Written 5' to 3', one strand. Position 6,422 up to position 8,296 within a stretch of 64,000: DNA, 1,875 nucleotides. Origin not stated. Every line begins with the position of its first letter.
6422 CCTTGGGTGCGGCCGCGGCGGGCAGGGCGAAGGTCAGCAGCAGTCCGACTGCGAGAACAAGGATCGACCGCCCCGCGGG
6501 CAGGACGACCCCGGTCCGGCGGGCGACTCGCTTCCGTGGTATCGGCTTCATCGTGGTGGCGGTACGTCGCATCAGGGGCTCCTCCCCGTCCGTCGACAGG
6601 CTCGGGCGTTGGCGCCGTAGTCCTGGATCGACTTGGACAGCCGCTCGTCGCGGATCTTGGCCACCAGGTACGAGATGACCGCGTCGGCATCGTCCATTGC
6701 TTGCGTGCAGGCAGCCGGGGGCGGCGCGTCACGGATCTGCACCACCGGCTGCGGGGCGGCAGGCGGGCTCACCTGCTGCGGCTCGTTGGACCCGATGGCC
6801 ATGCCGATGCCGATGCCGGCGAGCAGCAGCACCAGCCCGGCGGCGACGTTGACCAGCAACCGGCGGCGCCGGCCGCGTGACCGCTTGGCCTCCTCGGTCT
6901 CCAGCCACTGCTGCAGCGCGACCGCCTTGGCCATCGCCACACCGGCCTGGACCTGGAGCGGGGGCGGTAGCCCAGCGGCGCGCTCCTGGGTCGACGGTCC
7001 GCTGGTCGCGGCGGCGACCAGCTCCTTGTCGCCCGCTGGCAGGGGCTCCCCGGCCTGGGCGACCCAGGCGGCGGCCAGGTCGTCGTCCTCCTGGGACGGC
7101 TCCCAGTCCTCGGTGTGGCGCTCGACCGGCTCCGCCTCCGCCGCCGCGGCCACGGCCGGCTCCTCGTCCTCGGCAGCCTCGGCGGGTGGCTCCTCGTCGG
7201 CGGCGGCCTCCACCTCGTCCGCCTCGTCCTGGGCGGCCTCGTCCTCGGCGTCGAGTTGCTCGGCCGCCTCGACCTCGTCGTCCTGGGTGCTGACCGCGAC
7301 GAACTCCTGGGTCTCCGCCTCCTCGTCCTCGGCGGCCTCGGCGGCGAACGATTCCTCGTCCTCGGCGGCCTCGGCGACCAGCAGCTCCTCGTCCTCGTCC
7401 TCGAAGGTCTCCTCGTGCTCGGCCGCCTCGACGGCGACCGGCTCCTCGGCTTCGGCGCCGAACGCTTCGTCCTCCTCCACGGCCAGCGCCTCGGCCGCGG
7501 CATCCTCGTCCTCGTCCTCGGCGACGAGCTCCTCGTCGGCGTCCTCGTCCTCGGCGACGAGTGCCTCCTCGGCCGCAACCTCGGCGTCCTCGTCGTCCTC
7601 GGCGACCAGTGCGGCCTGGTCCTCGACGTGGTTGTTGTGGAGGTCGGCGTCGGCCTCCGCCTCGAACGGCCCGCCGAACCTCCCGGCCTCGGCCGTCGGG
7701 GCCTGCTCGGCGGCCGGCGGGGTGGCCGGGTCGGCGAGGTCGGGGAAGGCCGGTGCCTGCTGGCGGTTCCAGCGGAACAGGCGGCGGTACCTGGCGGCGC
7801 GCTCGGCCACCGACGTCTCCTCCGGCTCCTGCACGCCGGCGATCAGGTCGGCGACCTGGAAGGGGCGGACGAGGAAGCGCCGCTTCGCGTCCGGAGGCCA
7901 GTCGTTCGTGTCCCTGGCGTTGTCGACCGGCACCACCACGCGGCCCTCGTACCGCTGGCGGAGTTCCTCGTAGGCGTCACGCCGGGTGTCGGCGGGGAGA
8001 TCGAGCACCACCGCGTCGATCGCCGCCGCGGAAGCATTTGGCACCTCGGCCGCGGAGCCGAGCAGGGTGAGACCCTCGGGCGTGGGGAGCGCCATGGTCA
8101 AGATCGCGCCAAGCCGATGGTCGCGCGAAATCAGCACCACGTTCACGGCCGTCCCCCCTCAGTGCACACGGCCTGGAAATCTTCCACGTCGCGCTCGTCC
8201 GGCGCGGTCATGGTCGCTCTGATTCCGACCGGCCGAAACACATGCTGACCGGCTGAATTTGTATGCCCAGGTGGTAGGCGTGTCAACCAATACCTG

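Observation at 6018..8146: Two-gene operon encoding an atypical REC-like, poly-acidic membrane protein translationally coupled to a small LPXTG-anchored surface protein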

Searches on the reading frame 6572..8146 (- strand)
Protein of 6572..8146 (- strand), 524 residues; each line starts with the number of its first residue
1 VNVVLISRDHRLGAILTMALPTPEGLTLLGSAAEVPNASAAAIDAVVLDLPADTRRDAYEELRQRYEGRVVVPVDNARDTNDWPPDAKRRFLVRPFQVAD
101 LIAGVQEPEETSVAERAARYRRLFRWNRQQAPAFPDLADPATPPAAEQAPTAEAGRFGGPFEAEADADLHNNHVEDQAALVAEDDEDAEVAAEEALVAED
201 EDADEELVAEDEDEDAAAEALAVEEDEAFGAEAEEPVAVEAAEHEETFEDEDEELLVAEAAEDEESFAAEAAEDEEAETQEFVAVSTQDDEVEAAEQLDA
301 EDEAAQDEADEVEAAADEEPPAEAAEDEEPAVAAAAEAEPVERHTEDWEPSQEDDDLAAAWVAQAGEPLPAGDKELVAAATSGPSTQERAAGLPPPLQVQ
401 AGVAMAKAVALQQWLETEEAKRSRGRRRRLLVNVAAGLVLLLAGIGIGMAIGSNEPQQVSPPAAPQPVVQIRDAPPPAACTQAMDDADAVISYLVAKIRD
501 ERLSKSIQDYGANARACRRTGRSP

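Call 3: search_protein_families(library=pfam, proteins=[window:6572-8146:-], max_evalue=1)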
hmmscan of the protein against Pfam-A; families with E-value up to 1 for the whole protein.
window:6572-8146:- (524 aa): 0 families

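Call 4: search_protein_families(library=ncbifam, proteins=[window:6572-8146:-], max_evalue=1)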
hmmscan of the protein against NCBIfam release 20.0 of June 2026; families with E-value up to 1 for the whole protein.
window:6572-8146:- (524 aa): 2 families
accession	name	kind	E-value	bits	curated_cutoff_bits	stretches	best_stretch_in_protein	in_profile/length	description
NF058595.1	invert_tail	domain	0.26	11.6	37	1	392-458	20-82/113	lipo-invert putative C-terminal anchoring domain-containing protein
NF004888.0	PRK06251.1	equivalog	0.38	10.9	101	1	432-454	36-58/102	V-type ATP synthase subunit K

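Call 7: search_solved_structures(query=window:6572-8146:-, max_evalue=10)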
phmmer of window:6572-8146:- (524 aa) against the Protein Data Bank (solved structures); distinct sequences matched with E-value up to 10: 4.
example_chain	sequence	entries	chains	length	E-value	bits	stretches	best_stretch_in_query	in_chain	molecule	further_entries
9h19_S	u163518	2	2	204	0.062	15.7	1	427-487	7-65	reaction centre S sub unit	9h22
4pmy_A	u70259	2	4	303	0.095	15.1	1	74-159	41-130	Xylanase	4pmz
4pn2_A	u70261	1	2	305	0.096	15.1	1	74-159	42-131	Xylanase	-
4pmx_A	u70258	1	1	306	0.096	15.1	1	74-159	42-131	Xylanase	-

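Call 23: search_protein_families(library=pfam, alignment_id=A3, max_evalue=0.01)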
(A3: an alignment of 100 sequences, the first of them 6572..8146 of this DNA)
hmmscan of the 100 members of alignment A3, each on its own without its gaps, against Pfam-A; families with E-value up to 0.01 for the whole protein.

A. member 1, window:6572-8146:- (524 aa): 0 families

B. families by the number of members that match (of 100 scanned): 6 families
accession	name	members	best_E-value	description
PF01590.32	GAF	5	2.6e-06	GAF domain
PF02095.21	Extensin_1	3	1.2e-07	Extensin-like protein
PF13185.12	GAF_2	3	0.00028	GAF domain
PF02397.22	Bac_transf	1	1.1e-38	Bacterial sugar transferase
PF13196.11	DUF4012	1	4e-29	Protein of unknown function (DUF4012)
PF02517.21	Rce1-like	1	1.4e-14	Type II CAAX prenyl endopeptidase Rce1-like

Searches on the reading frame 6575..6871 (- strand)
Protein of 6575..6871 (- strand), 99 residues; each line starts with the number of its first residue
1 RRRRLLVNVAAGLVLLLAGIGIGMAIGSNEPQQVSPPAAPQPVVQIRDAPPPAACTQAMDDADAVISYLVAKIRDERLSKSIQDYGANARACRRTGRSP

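Call 72: search_solved_structures(query=A10, max_evalue=10)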
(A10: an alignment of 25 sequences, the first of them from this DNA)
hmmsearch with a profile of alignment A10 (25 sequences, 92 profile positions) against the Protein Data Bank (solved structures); distinct sequences matched with E-value up to 10: 0.
